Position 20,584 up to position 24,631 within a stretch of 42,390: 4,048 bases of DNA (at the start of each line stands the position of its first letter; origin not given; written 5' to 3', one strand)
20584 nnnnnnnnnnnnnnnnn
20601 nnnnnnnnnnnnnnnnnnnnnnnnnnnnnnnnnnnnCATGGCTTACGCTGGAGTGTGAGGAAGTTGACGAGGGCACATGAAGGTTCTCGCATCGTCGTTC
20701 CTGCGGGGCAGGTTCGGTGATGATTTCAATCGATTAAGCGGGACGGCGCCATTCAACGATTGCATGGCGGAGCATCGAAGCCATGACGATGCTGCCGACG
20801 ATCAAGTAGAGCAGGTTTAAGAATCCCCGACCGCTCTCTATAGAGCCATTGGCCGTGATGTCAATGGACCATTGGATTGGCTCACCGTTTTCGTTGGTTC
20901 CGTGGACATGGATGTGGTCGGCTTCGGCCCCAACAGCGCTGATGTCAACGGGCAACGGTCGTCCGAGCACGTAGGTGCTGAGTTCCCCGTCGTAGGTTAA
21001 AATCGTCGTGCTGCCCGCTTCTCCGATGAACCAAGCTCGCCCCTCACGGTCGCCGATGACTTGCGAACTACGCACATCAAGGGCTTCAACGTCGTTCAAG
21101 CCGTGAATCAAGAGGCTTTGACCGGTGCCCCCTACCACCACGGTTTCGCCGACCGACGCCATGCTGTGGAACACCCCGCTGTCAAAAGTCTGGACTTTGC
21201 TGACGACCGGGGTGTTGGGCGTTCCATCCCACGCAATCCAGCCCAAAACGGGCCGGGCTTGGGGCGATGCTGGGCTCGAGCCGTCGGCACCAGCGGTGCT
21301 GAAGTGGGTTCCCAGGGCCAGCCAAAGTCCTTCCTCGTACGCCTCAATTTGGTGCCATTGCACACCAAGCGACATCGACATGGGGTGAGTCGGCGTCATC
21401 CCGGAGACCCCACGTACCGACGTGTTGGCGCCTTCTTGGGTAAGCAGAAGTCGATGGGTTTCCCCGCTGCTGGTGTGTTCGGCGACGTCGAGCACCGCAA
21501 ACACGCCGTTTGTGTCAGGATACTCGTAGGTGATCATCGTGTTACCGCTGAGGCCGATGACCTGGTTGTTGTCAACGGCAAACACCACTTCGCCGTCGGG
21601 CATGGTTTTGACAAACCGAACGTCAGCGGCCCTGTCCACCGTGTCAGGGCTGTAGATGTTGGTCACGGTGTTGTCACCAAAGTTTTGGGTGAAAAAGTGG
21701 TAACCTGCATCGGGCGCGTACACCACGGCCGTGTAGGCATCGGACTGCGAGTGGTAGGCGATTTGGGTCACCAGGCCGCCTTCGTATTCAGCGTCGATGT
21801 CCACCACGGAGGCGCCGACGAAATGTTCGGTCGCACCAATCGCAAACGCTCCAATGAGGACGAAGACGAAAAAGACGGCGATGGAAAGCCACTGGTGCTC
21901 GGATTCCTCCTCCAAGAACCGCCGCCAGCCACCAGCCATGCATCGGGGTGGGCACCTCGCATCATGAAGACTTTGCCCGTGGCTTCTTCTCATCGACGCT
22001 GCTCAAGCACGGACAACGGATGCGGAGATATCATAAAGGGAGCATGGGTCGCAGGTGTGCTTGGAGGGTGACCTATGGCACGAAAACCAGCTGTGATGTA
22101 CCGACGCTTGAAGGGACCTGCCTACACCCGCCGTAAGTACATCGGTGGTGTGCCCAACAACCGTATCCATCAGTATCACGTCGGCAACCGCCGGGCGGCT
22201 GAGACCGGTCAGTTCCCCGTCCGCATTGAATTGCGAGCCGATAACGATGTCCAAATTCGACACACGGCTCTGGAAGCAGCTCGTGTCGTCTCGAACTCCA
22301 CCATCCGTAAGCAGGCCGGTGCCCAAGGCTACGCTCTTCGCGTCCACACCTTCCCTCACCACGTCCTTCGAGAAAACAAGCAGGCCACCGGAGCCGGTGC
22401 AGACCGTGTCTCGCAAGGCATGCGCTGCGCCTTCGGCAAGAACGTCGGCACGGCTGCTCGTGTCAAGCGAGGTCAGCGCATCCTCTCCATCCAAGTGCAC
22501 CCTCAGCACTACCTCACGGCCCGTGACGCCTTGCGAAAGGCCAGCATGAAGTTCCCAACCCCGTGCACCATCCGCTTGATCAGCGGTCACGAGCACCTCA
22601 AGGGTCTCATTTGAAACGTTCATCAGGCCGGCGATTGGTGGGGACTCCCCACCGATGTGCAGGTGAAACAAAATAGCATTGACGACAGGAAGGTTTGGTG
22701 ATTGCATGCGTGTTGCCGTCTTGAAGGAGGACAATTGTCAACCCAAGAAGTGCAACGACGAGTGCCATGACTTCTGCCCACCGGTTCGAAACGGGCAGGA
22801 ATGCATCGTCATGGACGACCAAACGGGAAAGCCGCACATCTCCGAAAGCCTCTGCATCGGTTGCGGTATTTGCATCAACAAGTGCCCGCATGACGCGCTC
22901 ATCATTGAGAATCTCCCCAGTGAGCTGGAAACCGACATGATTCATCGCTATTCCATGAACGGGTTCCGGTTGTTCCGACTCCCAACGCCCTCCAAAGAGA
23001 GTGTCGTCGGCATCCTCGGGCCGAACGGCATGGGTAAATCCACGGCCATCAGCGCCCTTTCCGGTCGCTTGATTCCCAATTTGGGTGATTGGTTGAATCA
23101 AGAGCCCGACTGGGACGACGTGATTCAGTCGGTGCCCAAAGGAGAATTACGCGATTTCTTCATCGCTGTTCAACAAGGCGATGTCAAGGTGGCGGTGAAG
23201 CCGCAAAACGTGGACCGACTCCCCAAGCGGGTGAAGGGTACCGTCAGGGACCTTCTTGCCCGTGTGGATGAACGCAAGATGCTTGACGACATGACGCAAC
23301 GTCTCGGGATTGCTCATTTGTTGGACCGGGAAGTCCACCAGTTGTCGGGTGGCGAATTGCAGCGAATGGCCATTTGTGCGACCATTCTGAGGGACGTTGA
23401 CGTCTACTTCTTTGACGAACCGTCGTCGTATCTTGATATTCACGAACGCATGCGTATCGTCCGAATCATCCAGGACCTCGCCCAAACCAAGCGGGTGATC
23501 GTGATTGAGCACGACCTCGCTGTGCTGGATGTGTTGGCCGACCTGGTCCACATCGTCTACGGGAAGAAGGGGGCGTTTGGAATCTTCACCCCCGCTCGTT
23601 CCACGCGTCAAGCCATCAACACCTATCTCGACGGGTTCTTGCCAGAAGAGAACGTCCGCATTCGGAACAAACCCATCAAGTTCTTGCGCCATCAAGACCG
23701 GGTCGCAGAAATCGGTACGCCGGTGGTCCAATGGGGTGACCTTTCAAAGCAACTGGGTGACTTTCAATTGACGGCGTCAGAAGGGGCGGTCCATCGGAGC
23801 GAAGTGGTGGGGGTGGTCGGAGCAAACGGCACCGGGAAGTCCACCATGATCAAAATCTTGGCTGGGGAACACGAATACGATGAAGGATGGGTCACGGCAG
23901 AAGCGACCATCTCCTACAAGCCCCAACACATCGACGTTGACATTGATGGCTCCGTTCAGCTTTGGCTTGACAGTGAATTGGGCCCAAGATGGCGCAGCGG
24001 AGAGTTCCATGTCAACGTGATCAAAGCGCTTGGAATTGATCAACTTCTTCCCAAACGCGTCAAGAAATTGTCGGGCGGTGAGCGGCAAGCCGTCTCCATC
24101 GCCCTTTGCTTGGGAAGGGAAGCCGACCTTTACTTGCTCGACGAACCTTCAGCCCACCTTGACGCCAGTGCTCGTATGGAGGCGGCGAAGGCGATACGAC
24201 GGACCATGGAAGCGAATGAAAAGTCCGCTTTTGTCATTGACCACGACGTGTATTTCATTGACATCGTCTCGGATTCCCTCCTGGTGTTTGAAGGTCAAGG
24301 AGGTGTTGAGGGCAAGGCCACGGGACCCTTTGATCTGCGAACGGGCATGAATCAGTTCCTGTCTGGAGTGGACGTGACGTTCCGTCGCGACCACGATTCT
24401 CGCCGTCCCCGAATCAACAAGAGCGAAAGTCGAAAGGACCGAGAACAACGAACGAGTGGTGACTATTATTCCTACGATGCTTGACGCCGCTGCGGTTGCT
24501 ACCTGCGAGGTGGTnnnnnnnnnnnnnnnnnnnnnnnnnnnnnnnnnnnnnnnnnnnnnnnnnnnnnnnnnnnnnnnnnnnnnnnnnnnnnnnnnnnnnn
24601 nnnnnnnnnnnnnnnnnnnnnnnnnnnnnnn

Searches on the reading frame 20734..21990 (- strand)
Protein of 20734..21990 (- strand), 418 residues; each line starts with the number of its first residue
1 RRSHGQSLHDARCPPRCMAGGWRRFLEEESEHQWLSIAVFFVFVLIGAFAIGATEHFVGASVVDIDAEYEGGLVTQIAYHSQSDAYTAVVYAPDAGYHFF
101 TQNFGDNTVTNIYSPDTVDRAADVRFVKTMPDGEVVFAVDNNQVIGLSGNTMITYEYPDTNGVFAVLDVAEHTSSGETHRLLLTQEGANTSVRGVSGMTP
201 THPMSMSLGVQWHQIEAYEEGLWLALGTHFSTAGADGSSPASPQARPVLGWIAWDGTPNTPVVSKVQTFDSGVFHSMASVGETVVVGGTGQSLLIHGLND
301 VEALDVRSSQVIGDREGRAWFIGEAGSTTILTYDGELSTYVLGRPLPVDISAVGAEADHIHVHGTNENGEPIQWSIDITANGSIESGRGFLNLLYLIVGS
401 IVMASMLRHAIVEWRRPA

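Call 11: search_protein_families(library=pfam, proteins=[window:20734-21990:-], max_evalue=0.00001)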
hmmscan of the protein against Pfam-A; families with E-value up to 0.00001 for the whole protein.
window:20734-21990:- (418 aa): 0 families

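Call 56: search_protein_families(library=pfam, proteins=[window:20734-21990:-], max_evalue=0.001)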
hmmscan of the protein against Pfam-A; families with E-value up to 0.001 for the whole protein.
window:20734-21990:- (418 aa): 0 families

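Call 71: search_protein_families(library=padloc, proteins=[window:20734-21990:-], max_evalue=0.01)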
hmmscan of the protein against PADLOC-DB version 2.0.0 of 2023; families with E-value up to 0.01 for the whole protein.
window:20734-21990:- (418 aa): 0 families

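Call 78: search_protein_families(library=ncbifam, proteins=[window:20734-21990:-], max_evalue=0.01)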
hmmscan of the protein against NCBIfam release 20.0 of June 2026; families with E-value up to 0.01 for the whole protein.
window:20734-21990:- (418 aa): 0 families

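Call 89: search_solved_structures(query=window:20734-21990:-, max_evalue=1)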
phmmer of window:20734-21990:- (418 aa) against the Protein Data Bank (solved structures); distinct sequences matched with E-value up to 1: 0.

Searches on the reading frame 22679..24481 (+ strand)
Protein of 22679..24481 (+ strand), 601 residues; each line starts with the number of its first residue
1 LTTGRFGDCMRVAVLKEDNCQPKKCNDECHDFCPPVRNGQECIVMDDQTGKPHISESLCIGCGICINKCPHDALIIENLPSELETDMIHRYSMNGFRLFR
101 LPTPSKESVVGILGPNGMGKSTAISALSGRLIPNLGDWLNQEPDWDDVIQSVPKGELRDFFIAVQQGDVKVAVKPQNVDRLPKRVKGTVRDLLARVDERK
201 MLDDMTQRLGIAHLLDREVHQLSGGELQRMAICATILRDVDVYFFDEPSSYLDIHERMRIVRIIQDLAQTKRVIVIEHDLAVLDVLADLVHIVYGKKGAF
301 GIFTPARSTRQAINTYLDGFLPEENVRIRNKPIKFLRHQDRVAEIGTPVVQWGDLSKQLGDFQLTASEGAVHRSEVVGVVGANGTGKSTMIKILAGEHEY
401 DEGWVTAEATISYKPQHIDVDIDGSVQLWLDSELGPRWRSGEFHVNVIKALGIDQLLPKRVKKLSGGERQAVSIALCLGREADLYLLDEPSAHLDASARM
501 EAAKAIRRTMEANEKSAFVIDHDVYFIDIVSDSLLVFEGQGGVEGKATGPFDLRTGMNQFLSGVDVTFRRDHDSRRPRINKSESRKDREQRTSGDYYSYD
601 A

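Call 11: search_protein_families(library=pfam, proteins=[window:22679-24481:+], max_evalue=0.00001)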
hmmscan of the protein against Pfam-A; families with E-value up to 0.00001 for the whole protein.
window:22679-24481:+ (601 aa): 8 families
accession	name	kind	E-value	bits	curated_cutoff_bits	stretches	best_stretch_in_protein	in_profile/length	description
PF00005.33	ABC_tran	-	2.3e-39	135.6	25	2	370-491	7-136/137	ABC transporter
PF02463.25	SMC_N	-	1.2e-18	67.8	40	1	88-296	2-215/220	RecF/RecN/SMC N terminal domain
PF13304.12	AAA_21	-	1.6e-13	51.8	27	0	218-283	234-303/304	AAA domain, putative AbiEii toxin, Type IV TA system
PF04068.21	Fer4_RLI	-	8.6e-10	38.6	23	1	10-41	1-35/35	Possible Fer4-like domain in RNase L inhibitor, RLI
PF00037.32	Fer4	-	2.2e-07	30.9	21.1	1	53-74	2-23/24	4Fe-4S binding domain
PF13555.12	AAA_29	-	9.4e-07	28.9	27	0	106-134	22-49/61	P-loop containing region of AAA domain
PF03215.21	Rad17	-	3.2e-06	27.7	23.8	0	107-141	45-79/186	Rad17 P-loop domain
PF12837.12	Fer4_6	-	3.3e-06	27.2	25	1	51-74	1-24/24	4Fe-4S binding domain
